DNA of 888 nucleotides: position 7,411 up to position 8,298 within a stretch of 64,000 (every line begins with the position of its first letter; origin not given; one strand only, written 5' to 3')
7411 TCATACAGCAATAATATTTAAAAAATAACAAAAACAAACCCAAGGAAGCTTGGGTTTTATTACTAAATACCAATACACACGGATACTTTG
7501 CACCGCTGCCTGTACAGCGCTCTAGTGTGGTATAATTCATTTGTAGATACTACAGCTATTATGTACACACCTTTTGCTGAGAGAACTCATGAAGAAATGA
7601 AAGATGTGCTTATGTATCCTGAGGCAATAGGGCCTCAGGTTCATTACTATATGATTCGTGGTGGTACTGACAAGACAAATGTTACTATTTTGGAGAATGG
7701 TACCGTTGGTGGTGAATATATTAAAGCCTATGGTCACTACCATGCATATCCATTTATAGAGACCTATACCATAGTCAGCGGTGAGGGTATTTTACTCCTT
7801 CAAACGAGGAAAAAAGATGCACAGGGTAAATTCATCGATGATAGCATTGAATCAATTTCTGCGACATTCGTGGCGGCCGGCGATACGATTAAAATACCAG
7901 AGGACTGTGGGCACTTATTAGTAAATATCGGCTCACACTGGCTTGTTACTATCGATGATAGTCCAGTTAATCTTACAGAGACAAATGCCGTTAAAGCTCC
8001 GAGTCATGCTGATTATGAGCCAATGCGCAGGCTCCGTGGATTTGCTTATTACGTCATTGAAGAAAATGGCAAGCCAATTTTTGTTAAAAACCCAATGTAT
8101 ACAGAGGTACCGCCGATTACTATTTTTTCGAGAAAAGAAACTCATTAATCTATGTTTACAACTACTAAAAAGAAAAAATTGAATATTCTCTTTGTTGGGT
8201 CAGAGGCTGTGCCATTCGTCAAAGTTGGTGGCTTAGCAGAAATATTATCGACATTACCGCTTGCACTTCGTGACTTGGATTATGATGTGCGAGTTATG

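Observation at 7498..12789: Archaeal-type cupin phosphoglucose isomerase embedded in a glycogen gene cluster (cPGI, glgA, GH57 enzyme, glgP)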

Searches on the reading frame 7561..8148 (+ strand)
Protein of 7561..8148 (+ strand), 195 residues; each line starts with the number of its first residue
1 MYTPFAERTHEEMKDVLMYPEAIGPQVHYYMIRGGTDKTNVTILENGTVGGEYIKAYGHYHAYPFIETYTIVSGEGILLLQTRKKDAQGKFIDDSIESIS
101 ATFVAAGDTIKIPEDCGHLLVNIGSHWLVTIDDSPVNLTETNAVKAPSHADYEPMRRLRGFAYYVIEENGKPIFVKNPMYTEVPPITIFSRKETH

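Call 3: search_protein_families(library=pfam, proteins=[window:7561-8148:+], max_evalue=0.01)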
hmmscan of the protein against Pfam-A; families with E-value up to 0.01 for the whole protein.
window:7561-8148:+ (195 aa): 1 family
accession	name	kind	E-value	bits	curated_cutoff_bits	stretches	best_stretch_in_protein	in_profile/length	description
PF06560.17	GPI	-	3.2e-18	66.1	20.7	1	38-171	51-171/182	Glucose-6-phosphate isomerase (GPI)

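Call 4: search_protein_families(library=ncbifam, proteins=[window:7561-8148:+], max_evalue=0.01)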
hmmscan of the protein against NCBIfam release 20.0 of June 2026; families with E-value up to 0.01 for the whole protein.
window:7561-8148:+ (195 aa): 0 families

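Call 5: search_solved_structures(query=window:7561-8148:+, max_evalue=1, show_alignments=3)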
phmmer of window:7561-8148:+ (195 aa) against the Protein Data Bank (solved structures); distinct sequences matched with E-value up to 1: 10.
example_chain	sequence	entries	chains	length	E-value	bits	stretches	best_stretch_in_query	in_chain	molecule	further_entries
4lul_A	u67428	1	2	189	1.3e-07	34.7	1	40-180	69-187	Glucose-6-phosphate isomerase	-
4luk_A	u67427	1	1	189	5.5e-07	32.6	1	41-180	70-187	Glucose-6-phosphate isomerase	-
4lta_A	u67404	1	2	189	5.9e-07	32.5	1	40-180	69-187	Glucose-6-phosphate isomerase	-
1j3p_A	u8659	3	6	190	8.3e-07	32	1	41-180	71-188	Phosphoglucose Isomerase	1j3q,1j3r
1qxj_A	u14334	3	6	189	9.3e-07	31.8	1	40-180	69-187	Glucose-6-phosphate isomerase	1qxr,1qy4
1x7n_A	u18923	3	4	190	9.5e-07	31.8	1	40-180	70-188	Glucose-6-phosphate isomerase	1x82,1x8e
4lum_A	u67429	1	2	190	1e-06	31.8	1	40-180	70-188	Glucose-6-phosphate isomerase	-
2gc0_A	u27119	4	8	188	1.6e-06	31.1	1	40-179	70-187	Glucose-6-phosphate isomerase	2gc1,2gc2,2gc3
3sxw_A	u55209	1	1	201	0.00032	23.6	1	41-124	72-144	Glucose-6-phosphate isomerase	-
8cxm_Z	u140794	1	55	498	0.51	13.1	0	74-146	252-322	Flagellin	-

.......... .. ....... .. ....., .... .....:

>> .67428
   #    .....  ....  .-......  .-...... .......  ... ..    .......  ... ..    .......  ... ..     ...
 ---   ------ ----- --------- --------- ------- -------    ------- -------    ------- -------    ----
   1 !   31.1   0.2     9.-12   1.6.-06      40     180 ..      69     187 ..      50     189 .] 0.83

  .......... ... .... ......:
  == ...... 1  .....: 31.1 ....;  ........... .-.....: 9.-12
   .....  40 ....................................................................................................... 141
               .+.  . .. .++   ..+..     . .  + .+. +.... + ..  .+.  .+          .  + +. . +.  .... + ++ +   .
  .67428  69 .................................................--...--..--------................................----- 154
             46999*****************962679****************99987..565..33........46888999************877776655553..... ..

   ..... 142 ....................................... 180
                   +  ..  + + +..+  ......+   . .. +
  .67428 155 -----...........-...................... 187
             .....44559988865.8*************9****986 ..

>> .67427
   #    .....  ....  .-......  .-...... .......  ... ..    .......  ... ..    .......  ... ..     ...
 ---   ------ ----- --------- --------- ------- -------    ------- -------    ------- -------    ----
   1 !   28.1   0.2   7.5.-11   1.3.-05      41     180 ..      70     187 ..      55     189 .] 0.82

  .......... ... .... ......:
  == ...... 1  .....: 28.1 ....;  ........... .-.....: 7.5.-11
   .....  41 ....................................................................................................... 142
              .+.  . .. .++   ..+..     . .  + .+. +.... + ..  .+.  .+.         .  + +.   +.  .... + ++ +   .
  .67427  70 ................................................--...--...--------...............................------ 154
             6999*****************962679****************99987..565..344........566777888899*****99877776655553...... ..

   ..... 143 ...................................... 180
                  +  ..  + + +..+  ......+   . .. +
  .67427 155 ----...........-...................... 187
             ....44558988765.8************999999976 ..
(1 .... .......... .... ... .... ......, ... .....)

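Call 11: find_homologous_proteins(query=window:7561-8148:+, max_evalue=0.001)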
Query window:7561-8148:+ (195 aa): 1881 proteins with E <= 0.001 among 2235 candidates; the best 120 are listed.
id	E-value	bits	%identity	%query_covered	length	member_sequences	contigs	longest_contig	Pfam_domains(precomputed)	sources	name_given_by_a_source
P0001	4.6e-128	442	99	100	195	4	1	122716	PF06560.17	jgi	jgi:oxalate decarboxylase/phosphoglucose isomerase-like protein (cupin superfamily)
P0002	5.7e-78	279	64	96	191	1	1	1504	PF06560.17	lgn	-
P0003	4.7e-77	276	63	96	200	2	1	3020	PF06560.17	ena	-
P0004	9.9e-77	275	64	96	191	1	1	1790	PF06560.17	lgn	-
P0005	2.2e-76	274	63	97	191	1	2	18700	PF06560.17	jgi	jgi:oxalate decarboxylase/phosphoglucose isomerase-like protein (cupin superfamily)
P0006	2.1e-75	271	64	94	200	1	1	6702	PF06560.17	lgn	-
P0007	3.4e-75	270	62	98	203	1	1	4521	PF07883.18,PF06560.17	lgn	-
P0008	4.2e-75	270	64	96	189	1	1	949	PF06560.17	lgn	-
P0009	6.6e-75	269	62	99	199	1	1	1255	PF07883.18,PF06560.17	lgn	-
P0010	7.0e-75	269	61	99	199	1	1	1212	PF07883.18,PF06560.17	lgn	-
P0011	1.0e-74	268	64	94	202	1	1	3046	PF07883.18,PF06560.17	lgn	-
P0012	1.1e-74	268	63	99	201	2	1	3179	PF06560.17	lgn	-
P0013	1.6e-74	268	62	96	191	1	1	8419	PF06560.17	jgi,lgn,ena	-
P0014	1.9e-74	267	62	96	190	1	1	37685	PF07883.18,PF06560.17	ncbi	-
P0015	3.1e-74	267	64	94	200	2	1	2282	PF06560.17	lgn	-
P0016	3.9e-74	266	64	94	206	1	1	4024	PF07883.18,PF06560.17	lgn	-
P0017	4.1e-74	266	61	99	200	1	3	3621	PF06560.17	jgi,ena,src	-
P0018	4.3e-74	266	62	99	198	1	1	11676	PF06560.17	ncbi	-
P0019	4.3e-74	266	63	96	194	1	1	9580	PF07883.18,PF06560.17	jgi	jgi:glucose-6-phosphate isomerase, archaeal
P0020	6.4e-74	266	61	99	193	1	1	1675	PF07883.18,PF06560.17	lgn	-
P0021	6.6e-74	266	63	94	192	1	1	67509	PF06560.17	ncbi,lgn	ncbi:MAG: glucose-6-phosphate isomerase family protein [Patescibacteria group bacterium]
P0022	7.0e-74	266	62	96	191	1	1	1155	PF07883.18,PF06560.17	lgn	-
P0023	7.5e-74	266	61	98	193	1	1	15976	PF07883.18,PF06560.17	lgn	-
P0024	8.7e-74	265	61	98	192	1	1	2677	PF06560.17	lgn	-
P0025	9.0e-74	265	63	96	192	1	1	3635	PF07883.18,PF06560.17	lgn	-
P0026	9.7e-74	265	61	99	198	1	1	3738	PF07883.18,PF06560.17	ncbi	-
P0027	1.0e-73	265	65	94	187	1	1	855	PF07883.18,PF06560.17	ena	-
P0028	1.0e-73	265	63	96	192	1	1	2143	PF07883.18,PF06560.17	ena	-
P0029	1.2e-73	265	63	96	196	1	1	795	PF06560.17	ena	-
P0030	1.3e-73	265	63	94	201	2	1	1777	PF06560.17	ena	-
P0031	1.4e-73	265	61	99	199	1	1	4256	PF07883.18,PF06560.17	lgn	-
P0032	1.5e-73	265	62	95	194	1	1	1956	PF06560.17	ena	-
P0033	1.8e-73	264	64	96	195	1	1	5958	PF07883.18,PF06560.17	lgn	-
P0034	1.8e-73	264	63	97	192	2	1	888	PF07883.18,PF06560.17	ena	-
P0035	2.4e-73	264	63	96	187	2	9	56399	PF06560.17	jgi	jgi:glucose-6-phosphate isomerase, archaeal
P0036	2.7e-73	264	60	99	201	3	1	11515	PF06560.17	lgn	-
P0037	2.8e-73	264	62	94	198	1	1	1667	PF06560.17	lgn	-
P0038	2.9e-73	264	63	94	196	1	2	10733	PF07883.18,PF06560.17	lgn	-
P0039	4.0e-73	263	63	94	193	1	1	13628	PF07883.18,PF06560.17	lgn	-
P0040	4.3e-73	263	62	96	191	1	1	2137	PF07883.18,PF06560.17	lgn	-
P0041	4.5e-73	263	65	94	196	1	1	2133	PF07883.18,PF06560.17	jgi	jgi:oxalate decarboxylase/phosphoglucose isomerase-like protein (cupin superfamily)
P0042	5.8e-73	263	62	99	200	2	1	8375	PF06560.17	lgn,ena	-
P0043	6.5e-73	262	62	96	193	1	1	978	PF07883.18,PF06560.17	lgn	-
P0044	6.7e-73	262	61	99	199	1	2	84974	PF06560.17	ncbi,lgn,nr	ncbi:hypothetical protein HYW41_05270 [Candidatus Daviesbacteria bacterium]|nr:hypothetical protein 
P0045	7.0e-73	262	61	100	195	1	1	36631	PF07883.18,PF06560.17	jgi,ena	-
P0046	7.3e-73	262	61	99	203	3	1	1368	PF06560.17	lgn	-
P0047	7.5e-73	262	62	96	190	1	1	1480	PF06560.17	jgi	jgi:glucose-6-phosphate isomerase, archaeal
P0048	7.5e-73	262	61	99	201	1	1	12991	PF07883.18,PF06560.17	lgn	-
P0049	1.2e-72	262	63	94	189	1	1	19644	PF06560.17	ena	-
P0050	1.3e-72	262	62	99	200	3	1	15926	PF06560.17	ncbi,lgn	ncbi:MAG: glucose-6-phosphate isomerase family protein [bacterium]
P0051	1.4e-72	261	61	96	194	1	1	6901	PF06560.17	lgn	-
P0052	1.6e-72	261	63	94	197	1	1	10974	PF06560.17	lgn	-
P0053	1.9e-72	261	60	94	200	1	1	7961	PF07883.18,PF06560.17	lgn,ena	-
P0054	2.0e-72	261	61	99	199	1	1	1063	PF06560.17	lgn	-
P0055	2.0e-72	261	64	94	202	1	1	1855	PF06560.17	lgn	-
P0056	2.0e-72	261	60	99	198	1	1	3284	PF07883.18,PF06560.17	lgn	-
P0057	2.0e-72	261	59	97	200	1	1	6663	PF06560.17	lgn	-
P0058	2.6e-72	261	59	99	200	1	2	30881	PF06560.17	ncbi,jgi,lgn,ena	-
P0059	2.7e-72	260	59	99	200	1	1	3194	PF06560.17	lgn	-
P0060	2.7e-72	260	61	96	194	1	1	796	PF06560.17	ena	-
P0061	2.8e-72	260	61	94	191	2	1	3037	PF06560.17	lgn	-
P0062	2.9e-72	260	61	95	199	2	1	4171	PF06560.17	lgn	-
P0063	3.0e-72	260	63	98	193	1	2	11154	PF06560.17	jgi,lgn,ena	-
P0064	3.2e-72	260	61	94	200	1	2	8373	PF07883.18,PF06560.17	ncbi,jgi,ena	-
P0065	3.2e-72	260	59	96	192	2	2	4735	PF06560.17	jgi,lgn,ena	-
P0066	3.5e-72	260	60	99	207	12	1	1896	PF07883.18,PF06560.17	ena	-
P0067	3.5e-72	260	59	99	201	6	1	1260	PF06560.17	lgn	-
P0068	3.5e-72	260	64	93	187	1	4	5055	PF06560.17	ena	-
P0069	4.1e-72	260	59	99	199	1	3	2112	PF07883.18,PF06560.17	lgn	-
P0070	4.5e-72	260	59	99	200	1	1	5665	PF06560.17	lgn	-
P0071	5.2e-72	260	61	99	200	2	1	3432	PF07883.18,PF06560.17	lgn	-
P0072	5.4e-72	259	62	96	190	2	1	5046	PF07883.18,PF06560.17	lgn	-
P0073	5.7e-72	259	62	94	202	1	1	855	PF06560.17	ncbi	-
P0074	5.9e-72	259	60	99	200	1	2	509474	PF07883.18,PF06560.17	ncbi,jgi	ncbi:MAG: hypothetical protein RL094_257 [Candidatus Parcubacteria bacterium]|jgi:glucose-6-phosphat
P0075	6.6e-72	259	61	96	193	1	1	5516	PF06560.17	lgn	-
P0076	6.9e-72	259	61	99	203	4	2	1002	PF06560.17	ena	-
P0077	7.1e-72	259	61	99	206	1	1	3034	PF06560.17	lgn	-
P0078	8.0e-72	259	60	94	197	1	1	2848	PF06560.17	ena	-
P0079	8.2e-72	259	59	99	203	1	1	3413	PF06560.17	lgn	-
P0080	8.3e-72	259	60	99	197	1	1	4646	PF06560.17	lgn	-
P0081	9.2e-72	259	60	99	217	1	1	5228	PF07883.18,PF06560.17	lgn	-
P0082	9.2e-72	259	61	99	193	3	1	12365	PF07883.18,PF06560.17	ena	-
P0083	9.5e-72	259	60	99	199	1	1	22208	PF06560.17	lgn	-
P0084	9.6e-72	259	60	99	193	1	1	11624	PF07883.18,PF06560.17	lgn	-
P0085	1.0e-71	259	60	99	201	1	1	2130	PF06560.17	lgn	-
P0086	1.0e-71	259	59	96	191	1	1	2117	PF06560.17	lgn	-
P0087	1.0e-71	259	61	96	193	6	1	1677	PF07883.18,PF06560.17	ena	-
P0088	1.1e-71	258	60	95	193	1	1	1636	PF06560.17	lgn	-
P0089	1.2e-71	258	64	95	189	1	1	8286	PF06560.17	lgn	-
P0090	1.2e-71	258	61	96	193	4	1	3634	PF06560.17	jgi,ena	-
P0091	1.2e-71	258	61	96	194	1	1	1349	PF07883.18,PF06560.17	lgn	-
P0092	1.3e-71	258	60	94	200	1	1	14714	PF07883.18,PF06560.17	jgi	jgi:glucose-6-phosphate isomerase, archaeal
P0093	1.4e-71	258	59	99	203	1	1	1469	PF06560.17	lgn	-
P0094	1.4e-71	258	59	94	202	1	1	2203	PF06560.17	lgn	-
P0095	1.5e-71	258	60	96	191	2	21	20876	PF06560.17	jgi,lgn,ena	-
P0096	1.5e-71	258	61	96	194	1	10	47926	PF06560.17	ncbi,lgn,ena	-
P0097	1.6e-71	258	58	96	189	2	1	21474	PF06560.17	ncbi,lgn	ncbi:MAG: glucose-6-phosphate isomerase family protein [Minisyncoccia bacterium]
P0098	1.6e-71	258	62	94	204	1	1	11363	PF06560.17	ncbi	-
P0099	1.8e-71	258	62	96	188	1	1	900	PF06560.17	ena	-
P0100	1.9e-71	258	62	95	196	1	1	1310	PF07883.18,PF06560.17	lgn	-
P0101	2.0e-71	258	62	96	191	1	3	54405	PF06560.17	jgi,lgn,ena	-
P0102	2.1e-71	258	61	96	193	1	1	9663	PF06560.17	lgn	-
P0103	2.1e-71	258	62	94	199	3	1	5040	PF07883.18,PF06560.17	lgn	-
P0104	2.1e-71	258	62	92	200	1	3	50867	PF06560.17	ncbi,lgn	-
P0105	2.3e-71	257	63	94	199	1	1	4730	PF06560.17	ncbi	-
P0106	2.3e-71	257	64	96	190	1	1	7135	PF06560.17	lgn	-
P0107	2.4e-71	257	61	96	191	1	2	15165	PF07883.18,PF06560.17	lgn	-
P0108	2.4e-71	257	62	94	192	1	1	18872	PF06560.17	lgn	-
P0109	2.5e-71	257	62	96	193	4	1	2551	PF07883.18,PF06560.17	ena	-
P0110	2.7e-71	257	60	99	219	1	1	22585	PF06560.17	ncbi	-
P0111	2.8e-71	257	59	99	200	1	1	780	PF07883.18,PF06560.17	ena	-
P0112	2.8e-71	257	61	94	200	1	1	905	PF06560.17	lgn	-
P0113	3.0e-71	257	59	95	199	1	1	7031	PF06560.17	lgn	-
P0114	3.0e-71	257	60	94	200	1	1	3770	PF07883.18,PF06560.17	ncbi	-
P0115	3.2e-71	257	58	99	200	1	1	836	PF06560.17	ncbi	-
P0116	3.4e-71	257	60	96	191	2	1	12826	PF06560.17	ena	-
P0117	3.8e-71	257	61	96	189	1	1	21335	PF07883.18,PF06560.17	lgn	-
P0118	3.9e-71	257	61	94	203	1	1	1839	PF06560.17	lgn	-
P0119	4.0e-71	257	61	97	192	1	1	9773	PF07883.18,PF06560.17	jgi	jgi:oxalate decarboxylase/phosphoglucose isomerase-like protein (cupin superfamily)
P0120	4.0e-71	257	60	97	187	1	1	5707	PF06560.17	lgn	-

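Call 16: find_encoding_contigs(protein=P0001, flank=10000, max_places=3)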
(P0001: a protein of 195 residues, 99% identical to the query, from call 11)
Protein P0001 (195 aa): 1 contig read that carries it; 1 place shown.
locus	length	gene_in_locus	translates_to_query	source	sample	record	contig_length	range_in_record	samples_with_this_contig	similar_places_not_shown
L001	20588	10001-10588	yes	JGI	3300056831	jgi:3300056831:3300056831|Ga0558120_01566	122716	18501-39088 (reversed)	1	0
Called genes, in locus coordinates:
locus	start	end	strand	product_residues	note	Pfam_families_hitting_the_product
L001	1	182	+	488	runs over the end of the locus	PF00478:IMPDH, PF00571:CBS, PF01070:FMN_dh, PF03060:NMO (weak), PF01645:Glu_synthase (weak)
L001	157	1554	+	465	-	PF00709:Adenylsucc_synt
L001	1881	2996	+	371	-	PF01168:Ala_racemase_N, PF00842:Ala_racemase_C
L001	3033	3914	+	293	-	PF03462:PCRF, PF00472:RF-1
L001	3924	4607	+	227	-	PF00005:ABC_tran, PF13304:AAA_21 (weak)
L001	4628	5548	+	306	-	PF18075:FtsX_ECD, PF02687:FtsX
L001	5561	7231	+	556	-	PF06418:CTP_synth_N, PF00117:GATase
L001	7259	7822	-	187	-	-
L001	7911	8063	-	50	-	PF18919:DUF5670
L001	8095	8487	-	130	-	-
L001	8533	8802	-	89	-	-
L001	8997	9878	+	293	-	-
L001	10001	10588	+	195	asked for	PF06560:GPI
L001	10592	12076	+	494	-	PF08323:Glyco_transf_5, PF00534:Glycos_transf_1, PF13692:Glyco_trans_1_4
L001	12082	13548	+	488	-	PF03065:Glyco_hydro_57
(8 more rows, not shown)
